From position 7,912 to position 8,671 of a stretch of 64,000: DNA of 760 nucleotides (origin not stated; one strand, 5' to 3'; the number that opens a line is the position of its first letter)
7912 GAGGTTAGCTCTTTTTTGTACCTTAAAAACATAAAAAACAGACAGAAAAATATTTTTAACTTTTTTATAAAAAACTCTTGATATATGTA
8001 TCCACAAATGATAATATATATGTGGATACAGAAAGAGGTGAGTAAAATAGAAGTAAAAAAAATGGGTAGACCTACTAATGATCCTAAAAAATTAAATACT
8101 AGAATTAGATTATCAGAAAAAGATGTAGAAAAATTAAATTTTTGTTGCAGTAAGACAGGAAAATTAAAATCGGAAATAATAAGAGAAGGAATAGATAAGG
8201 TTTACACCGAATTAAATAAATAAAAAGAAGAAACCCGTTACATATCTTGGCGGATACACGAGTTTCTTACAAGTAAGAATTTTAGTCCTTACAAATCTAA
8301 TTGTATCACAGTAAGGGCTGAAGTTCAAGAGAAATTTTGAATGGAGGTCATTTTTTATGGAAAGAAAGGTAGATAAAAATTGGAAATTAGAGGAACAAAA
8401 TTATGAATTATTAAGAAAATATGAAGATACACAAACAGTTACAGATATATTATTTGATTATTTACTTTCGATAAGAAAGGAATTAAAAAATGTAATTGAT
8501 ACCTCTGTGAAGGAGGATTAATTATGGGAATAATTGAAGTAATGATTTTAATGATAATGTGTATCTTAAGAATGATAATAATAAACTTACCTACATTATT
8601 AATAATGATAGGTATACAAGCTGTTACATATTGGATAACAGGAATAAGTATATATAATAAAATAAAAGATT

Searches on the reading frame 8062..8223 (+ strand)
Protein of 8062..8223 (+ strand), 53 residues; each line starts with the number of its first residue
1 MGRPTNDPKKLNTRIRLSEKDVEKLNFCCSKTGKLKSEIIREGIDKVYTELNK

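Call 57: search_protein_families(library=phrogs, proteins=[window:8062-8223:+], max_evalue=0.01)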
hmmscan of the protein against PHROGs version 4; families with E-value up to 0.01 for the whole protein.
window:8062-8223:+ (53 aa): 1 family
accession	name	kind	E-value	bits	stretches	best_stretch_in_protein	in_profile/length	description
phrog_876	-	transcription regulation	1.2e-13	52.2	1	1-53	58-110/239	transcriptional repressor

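Call 90: search_solved_structures(query=A6, max_evalue=1)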
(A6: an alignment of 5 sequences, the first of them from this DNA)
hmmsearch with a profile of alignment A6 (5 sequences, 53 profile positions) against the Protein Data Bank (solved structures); distinct sequences matched with E-value up to 1: 4.
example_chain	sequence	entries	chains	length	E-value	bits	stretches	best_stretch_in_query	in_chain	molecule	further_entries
2k9i_A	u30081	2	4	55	0.072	16.5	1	11-48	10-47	Uncharacterized protein ORF56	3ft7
2mdv_A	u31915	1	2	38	0.89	13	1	15-40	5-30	Designed protein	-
9e5c_7t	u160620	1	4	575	0.92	13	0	30-51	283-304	ODAD1 central coiled coil region domain-containing protein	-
6az1_a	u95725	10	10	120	0.95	12.9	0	31-50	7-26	ribosomal protein S25e | 40S ribosomal protein S25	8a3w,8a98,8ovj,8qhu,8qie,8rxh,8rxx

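Call 91: search_protein_families(library=pfam, alignment_id=A6, max_evalue=0.1)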
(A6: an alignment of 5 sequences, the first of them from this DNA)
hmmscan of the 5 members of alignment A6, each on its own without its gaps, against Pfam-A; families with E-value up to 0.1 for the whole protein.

A. member 1, seq(53 aa): 3 families
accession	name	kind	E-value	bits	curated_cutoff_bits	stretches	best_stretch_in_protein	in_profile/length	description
PF01402.27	RHH_1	-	0.0095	16.3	20.5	1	14-42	3-31/39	Ribbon-helix-helix protein, copG family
PF12651.13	RHH_3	-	0.019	15.4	21.6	1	10-47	2-39/44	Ribbon-helix-helix domain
PF23899.1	SU10_portal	-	0.07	12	30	1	14-51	202-240/593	Phage SU10 portal protein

B. families by the number of members that match (of 5 scanned): 8 families
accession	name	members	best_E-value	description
PF01402.27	RHH_1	3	0.0085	Ribbon-helix-helix protein, copG family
PF12651.13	RHH_3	2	0.00024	Ribbon-helix-helix domain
PF19839.5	RHH_9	1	0.029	Ribbon-helix-helix protein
PF19807.5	DUF6290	1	0.042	Family of unknown function (DUF6290)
PF16343.11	DUF4973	1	0.044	Domain of unknown function (DUF4973)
PF21983.2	NikA-like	1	0.057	Mobilization protein NikA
PF23899.1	SU10_portal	1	0.07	Phage SU10 portal protein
PF10723.15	RepB-RCR_reg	1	0.09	Replication regulatory protein RepB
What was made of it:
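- On P22 immI (arc-sar-ant): Their Pfam RHH_1 and RHH_3 hits are below threshold, and the best PDB hit is ORF56 at E 0.07 (calls 57, 90, 91).
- On pMV158 CopG/RNAII dual control: RHH identity is only probable (calls 57, 91).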

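Call 99: predict_structure(protein=window:8062-8220:+)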
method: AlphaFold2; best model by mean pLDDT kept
length: 53 residues; sequences in the alignment: 1
mean_pLDDT: 67.0   pTM: 0.37
mean pLDDT of the five models: 67.0, 66.6, 64.4, 59.2, 55.6
residues with pLDDT >= 90: 0; 70-90: 28; 50-70: 18; < 50: 7
segments of 3 or more residues with pLDDT < 50: 1-3, 10-12
pLDDT, mean of each block of 10 residues (from residue 1): 49 63 66 76 81 70
secondary structure, 60 per line:
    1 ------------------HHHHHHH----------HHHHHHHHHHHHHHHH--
elements in order: H19-25 H36-51

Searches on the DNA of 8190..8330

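Call 39: search_rna_families(source=window, start=8190, end=8330, threshold=evalue, max_evalue=10, show_alignments=1)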
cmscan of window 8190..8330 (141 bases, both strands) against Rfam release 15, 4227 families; matches with E-value up to 10: 6.
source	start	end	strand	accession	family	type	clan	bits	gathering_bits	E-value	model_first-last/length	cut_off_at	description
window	8214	8306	-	RF00242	ctRNA_pT181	Gene; antisense;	-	26.2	56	0.072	1-94/94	no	ctRNA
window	8223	8292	-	RF02589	Spy779816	Gene; sRNA;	-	24.4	67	0.027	1-88/88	no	S. pyogenes small RNA 779816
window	8210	8296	-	RF02621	BSnc120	Gene; sRNA;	-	14.3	114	1.2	1-88/88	no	Brucella sRNA 120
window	8276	8326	+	RF03396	mir-2814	Gene; miRNA;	-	13.9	90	4.3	1-87/87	no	mir-2814 microRNA precursor family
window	8227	8269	-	RF03208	mir-1781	Gene; miRNA;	-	12.3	68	9.9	1-86/86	no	mir-1781 microRNA precursor family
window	8209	8241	+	RF04150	MIR2655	Gene; miRNA;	-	11.2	122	9.9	187-219/267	no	MIR2655 microRNA precursor family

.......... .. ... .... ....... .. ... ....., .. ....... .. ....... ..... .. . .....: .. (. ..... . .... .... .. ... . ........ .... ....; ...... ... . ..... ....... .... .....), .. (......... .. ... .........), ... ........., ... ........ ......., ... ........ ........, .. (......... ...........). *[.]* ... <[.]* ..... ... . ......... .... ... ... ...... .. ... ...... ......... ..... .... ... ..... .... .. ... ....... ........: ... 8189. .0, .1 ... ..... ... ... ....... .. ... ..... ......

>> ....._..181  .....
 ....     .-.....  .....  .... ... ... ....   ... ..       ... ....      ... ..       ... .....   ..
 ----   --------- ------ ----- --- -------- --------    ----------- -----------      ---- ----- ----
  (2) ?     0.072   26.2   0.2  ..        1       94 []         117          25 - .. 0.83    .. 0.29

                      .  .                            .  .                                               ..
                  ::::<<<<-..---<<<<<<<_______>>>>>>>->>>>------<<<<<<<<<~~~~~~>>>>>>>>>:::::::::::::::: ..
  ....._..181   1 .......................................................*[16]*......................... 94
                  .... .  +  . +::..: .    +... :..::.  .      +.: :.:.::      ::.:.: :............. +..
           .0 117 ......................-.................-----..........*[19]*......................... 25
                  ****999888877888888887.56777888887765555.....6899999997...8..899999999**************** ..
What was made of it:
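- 8222..8293 (-): Predicted antisense sRNA-B, about 72 nt. It has a 5' hairpin and a terminator hairpin (8228-8268) whose loop is .............., followed by CUUUUU. Rfam ctRNA_pT181 aligns to 8214-8306 on the minus strand at 26.2 bits (call 39).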

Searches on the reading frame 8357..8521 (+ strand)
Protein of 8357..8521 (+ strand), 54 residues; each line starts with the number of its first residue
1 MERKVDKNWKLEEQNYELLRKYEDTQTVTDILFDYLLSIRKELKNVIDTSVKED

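Call 9: search_protein_families(library=pfam, proteins=[window:8357-8521:+], max_evalue=0.1)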
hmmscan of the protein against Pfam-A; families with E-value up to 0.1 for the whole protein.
window:8357-8521:+ (54 aa): 1 family
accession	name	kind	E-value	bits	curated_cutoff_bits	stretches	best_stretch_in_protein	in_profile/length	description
PF14162.11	YozD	-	0.038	14.8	27.5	1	23-39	31-47/56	YozD-like protein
